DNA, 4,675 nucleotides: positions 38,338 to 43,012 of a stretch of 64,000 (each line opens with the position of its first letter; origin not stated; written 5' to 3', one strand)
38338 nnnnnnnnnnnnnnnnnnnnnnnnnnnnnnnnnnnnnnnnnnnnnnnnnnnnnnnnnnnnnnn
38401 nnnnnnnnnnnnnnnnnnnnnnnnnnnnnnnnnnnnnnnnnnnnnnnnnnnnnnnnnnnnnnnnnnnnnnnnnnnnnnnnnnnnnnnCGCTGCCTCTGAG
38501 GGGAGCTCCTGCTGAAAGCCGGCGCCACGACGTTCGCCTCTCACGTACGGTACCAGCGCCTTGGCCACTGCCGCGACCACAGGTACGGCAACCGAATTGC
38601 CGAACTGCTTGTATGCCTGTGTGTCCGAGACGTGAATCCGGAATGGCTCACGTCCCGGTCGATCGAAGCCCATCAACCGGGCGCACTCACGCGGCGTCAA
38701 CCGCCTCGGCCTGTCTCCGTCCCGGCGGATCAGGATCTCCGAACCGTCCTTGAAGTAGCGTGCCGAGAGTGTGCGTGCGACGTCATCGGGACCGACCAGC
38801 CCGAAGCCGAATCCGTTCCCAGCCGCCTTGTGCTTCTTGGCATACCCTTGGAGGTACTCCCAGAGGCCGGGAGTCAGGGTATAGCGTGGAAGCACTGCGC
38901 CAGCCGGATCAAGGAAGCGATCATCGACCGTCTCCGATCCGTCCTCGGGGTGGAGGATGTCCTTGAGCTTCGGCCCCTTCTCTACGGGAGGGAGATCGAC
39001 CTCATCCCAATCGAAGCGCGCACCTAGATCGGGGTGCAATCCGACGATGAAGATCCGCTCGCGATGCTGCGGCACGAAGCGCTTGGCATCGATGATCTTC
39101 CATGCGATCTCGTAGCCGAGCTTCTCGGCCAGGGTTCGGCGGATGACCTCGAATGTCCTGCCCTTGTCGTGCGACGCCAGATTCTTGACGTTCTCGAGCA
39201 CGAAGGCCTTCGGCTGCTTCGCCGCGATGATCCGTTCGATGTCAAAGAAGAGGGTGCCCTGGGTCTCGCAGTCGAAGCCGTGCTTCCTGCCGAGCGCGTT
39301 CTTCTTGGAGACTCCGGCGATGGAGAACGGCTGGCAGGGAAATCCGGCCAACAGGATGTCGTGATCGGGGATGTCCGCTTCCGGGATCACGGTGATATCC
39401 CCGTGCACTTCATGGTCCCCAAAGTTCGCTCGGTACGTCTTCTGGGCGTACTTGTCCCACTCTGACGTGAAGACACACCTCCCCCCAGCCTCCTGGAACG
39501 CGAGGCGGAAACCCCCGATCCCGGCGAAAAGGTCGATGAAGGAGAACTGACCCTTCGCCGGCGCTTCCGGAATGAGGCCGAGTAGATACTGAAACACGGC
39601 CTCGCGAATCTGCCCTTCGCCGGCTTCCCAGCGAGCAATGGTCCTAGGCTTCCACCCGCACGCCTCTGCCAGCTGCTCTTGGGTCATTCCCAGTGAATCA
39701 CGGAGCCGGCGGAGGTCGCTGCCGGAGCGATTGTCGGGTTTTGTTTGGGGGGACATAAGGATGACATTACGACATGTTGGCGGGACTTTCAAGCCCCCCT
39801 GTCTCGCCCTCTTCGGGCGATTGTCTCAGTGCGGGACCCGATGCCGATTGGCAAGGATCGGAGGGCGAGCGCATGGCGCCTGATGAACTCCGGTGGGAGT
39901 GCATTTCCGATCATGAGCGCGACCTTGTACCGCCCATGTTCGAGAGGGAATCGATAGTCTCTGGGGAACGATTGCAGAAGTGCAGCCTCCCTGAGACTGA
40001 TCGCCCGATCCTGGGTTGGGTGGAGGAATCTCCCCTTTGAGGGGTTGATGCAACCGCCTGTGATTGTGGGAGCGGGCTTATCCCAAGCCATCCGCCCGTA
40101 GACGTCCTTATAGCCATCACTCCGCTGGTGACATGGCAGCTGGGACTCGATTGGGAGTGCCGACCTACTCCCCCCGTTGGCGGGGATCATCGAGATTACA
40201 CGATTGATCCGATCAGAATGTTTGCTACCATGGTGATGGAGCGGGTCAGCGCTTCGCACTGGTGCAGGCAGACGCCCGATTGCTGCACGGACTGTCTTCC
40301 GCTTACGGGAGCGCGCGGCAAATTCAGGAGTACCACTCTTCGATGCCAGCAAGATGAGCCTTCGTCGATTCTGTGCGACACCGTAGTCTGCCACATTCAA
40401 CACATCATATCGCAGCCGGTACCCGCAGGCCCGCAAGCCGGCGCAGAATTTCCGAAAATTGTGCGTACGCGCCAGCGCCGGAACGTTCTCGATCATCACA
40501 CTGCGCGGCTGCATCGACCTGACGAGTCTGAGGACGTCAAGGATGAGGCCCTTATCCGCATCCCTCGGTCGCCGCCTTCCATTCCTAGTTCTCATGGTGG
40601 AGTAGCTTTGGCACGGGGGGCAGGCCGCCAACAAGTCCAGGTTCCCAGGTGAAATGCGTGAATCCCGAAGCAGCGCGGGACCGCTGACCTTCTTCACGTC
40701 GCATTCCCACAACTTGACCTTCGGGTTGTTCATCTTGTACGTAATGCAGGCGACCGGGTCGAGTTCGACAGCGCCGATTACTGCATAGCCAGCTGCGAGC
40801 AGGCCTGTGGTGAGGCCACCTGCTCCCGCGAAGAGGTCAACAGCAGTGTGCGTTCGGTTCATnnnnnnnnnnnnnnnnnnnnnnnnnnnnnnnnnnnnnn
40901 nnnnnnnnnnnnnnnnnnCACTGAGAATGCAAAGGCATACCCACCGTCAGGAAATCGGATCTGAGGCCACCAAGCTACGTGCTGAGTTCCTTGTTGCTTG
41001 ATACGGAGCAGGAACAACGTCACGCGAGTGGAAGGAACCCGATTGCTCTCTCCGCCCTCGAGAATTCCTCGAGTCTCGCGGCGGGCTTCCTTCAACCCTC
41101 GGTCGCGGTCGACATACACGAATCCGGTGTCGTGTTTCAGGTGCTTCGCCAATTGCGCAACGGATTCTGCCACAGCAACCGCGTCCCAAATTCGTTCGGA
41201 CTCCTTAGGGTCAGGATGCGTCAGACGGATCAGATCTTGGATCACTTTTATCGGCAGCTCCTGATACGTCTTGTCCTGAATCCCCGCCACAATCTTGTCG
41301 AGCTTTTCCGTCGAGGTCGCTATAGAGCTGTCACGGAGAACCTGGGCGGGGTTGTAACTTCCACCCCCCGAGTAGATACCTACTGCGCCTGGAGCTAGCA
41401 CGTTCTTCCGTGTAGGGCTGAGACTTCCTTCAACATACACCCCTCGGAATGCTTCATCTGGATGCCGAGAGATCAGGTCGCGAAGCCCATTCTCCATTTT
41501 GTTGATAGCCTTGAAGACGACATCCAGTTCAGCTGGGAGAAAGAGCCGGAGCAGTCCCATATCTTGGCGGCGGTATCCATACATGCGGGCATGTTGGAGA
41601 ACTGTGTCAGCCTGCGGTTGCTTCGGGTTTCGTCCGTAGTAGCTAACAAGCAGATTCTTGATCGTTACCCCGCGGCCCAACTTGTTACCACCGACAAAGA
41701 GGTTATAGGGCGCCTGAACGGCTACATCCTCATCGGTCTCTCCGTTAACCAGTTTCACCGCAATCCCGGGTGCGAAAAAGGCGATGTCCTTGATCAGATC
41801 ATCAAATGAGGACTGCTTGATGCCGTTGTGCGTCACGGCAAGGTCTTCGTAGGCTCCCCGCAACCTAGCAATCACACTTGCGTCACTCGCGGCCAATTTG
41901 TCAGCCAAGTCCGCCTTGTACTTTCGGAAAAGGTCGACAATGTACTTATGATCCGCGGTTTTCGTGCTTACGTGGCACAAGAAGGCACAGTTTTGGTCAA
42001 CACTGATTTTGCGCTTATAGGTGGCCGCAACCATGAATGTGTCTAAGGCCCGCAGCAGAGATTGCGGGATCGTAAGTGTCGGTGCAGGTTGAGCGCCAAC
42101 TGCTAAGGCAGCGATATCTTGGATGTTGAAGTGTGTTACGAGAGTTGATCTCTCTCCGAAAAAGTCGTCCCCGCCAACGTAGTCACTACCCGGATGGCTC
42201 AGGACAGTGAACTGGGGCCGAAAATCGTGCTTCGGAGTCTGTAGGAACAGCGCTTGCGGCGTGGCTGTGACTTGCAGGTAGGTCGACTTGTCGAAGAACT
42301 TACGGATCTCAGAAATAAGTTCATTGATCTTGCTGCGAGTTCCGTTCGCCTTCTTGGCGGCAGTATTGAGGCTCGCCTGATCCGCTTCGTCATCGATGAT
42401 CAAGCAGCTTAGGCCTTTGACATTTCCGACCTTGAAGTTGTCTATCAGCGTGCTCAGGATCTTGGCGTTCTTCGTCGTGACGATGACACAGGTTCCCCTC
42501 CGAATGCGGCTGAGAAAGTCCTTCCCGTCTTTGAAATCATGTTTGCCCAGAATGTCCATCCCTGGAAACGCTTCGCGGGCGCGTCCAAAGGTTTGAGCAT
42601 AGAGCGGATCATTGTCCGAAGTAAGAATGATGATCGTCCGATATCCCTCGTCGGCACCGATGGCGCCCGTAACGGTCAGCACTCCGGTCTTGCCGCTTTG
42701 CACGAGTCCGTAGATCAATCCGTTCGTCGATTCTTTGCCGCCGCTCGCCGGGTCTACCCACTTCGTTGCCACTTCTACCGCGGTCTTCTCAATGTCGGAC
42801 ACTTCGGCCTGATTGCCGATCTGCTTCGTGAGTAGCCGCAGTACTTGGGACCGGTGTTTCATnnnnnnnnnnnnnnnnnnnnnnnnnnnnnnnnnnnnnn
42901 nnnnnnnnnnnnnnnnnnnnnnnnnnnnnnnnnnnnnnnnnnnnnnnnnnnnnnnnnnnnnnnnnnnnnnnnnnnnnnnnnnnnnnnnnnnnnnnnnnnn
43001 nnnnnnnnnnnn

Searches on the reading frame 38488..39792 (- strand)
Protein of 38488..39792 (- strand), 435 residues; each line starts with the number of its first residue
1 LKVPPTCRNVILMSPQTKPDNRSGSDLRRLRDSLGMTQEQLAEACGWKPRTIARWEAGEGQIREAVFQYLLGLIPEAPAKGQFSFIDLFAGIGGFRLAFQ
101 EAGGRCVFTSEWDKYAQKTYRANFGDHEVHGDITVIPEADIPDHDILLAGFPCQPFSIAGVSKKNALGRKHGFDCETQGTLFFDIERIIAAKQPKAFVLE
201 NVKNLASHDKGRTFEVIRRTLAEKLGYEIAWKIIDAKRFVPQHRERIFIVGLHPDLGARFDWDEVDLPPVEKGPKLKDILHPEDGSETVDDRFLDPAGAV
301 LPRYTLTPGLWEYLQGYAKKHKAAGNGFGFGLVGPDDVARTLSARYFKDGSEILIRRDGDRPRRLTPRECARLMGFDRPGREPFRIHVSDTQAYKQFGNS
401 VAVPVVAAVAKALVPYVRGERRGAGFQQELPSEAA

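Call 13: search_protein_families(library=pfam, proteins=[window:38488-39792:-], max_evalue=0.01)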
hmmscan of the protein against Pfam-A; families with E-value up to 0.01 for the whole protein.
window:38488-39792:- (435 aa): 6 families
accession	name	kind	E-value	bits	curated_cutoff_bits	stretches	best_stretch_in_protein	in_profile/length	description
PF00145.23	DNA_methylase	-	1e-84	285.2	22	1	83-413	1-322/324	C-5 cytosine-specific DNA methylase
PF01381.28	HTH_3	-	1.3e-10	41.6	23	1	27-64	1-38/55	Helix-turn-helix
PF13560.12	HTH_31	-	6.7e-10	39.6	27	1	26-69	5-49/64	Helix-turn-helix domain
PF13384.12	HTH_23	-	0.001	19.3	24.6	1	28-55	12-37/50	Homeodomain-like domain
PF12844.13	HTH_19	-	0.0061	16.9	30.2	0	25-58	2-35/64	Helix-turn-helix domain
PF20432.4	Xre-like-HTH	-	0.0085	16.8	25.8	0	26-59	14-46/63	Antitoxin Xre-like helix-turn-helix domain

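Call 14: search_protein_families(library=padloc, proteins=[window:38488-39792:-], max_evalue=0.001)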
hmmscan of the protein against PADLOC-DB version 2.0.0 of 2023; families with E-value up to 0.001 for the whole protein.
window:38488-39792:- (435 aa): 61 families (the best 25 are shown)
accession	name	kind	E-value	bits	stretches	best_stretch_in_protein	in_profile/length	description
PDLC03361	MTase_II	-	2.1e-147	489.6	1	52-418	50-438/455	Type II methyltransferase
PDLC02653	DrmMII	-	1.3e-132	439.8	1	83-422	5-318/333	DrmMII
PDLC03733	oMTase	-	4.8e-115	383.1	1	64-418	69-459/476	orphan methyltransferase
PDLC03272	MTase_II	-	8.7e-113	375.5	1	76-420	68-393/407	Type II methyltransferase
PDLC03242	MTase_II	-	1.8e-67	226.1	2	83-258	101-266/409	Type II methyltransferase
PDLC03217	MTase_II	-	4.2e-64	215.2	2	81-258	383-550/703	Type II methyltransferase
PDLC03716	oMTase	-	2.1e-62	209.3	2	83-253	39-200/349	orphan methyltransferase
PDLC03378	MTase_II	-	1e-55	187.4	1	83-421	3-334/344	Type II methyltransferase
PDLC00026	DruM2|DruM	-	9.5e-50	168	1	82-419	4-320/336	DNA cytosine methylase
PDLC00034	DruM2|DruM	-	3.6e-48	162.1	2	80-267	5-199/457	DNA cytosine methylase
PDLC03734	oMTase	-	8.3e-44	148.3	2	85-262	6-178/444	orphan methyltransferase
PDLC03269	MTase_II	-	6.3e-42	142.1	2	82-258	3-171/437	Type II methyltransferase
PDLC00027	DruM2|DruM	-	1.9e-41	140.7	2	84-280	13-200/361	DNA cytosine methylase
PDLC03286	MTase_II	-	5.3e-41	138.4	1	84-251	2-167/185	Type II methyltransferase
PDLC03234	MTase_II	-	3.1e-40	136.6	1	82-256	4-178/375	Type II methyltransferase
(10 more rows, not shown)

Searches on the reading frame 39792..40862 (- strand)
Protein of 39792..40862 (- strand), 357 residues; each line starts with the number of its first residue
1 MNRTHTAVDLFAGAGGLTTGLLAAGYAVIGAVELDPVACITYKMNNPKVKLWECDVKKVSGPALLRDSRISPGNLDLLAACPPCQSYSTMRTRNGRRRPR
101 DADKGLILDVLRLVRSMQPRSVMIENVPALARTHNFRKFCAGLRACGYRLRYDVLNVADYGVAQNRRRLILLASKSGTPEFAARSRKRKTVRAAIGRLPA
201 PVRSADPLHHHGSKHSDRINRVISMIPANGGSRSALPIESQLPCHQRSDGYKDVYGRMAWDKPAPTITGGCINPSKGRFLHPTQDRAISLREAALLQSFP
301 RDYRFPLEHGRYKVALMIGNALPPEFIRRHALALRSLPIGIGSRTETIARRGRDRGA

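Call 13: search_protein_families(library=pfam, proteins=[window:39792-40862:-], max_evalue=0.01)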
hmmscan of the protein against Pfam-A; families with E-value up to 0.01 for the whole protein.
window:39792-40862:- (357 aa): 1 family
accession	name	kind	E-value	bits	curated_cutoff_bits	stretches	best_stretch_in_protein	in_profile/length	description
PF00145.23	DNA_methylase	-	1.2e-54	186.4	22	1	7-331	3-319/324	C-5 cytosine-specific DNA methylase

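Call 14: search_protein_families(library=padloc, proteins=[window:39792-40862:-], max_evalue=0.001)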
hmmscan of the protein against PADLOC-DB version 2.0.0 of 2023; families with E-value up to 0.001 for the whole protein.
window:39792-40862:- (357 aa): 62 families (the best 25 are shown)
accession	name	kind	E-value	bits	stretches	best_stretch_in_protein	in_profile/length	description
PDLC03378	MTase_II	-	9.3e-80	266.5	1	6-329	4-321/344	Type II methyltransferase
PDLC00033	DruM2|DruM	-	4.6e-76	254.5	1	4-336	21-362/368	DNA cytosine methylase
PDLC03234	MTase_II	-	3.9e-67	225.1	2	1-200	1-204/375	Type II methyltransferase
PDLC03326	MTase_II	-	5.7e-61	204.9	2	4-185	4-188/412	Type II methyltransferase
PDLC00026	DruM2|DruM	-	5.7e-49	165.5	1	2-331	2-311/336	DNA cytosine methylase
PDLC03237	MTase_II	-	2.1e-47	159.7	2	3-178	792-972/1036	Type II methyltransferase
PDLC03272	MTase_II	-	6.4e-43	145.4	1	3-329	73-381/407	Type II methyltransferase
PDLC02650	DrmMII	-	3.9e-40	136.1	2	3-132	7-138/435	DrmMII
PDLC02651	DrmMII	-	4.8e-40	135.6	1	6-326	4-345/371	DrmMII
PDLC02649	DrmMII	-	9.6e-39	131.5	3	73-200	114-249/422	DrmMII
PDLC03368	MTase_II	-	2.4e-38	129.8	1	8-326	87-417/427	Type II methyltransferase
PDLC03307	MTase_II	-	7.8e-35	118.8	2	6-137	2-120/382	Type II methyltransferase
PDLC02656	DrmMII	-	8.8e-35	118.4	2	3-202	3-236/491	DrmMII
PDLC03225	MTase_II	-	1.5e-33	114.4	3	2-132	5-141/615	Type II methyltransferase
PDLC02647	DrmMII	-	1e-32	111.6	1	6-325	120-427/447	DrmMII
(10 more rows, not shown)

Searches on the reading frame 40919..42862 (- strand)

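Call 13: search_protein_families(library=pfam, proteins=[window:40919-42862:-], max_evalue=0.01)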
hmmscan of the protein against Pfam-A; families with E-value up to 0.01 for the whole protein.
window:40919-42862:- (648 aa): 2 families
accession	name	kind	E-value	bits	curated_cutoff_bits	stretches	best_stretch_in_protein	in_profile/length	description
PF10593.14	Z1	-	7.1e-34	117.8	25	1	268-467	1-207/228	Z1 domain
PF18766.7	SWI2_SNF2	-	0.0049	17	26.7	0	32-203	9-156/221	SWI2/SNF2 ATPase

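Call 14: search_protein_families(library=padloc, proteins=[window:40919-42862:-], max_evalue=0.001)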
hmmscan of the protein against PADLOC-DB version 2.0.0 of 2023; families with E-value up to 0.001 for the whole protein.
window:40919-42862:- (648 aa): 2 families
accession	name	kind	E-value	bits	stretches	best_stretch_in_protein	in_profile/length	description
PDLC03202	Helicase_II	-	2.8e-94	314.7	1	10-638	6-611/621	Type II helicase domain protein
PDLC02205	MzaC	-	3.3e-18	63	2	266-462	435-647/952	-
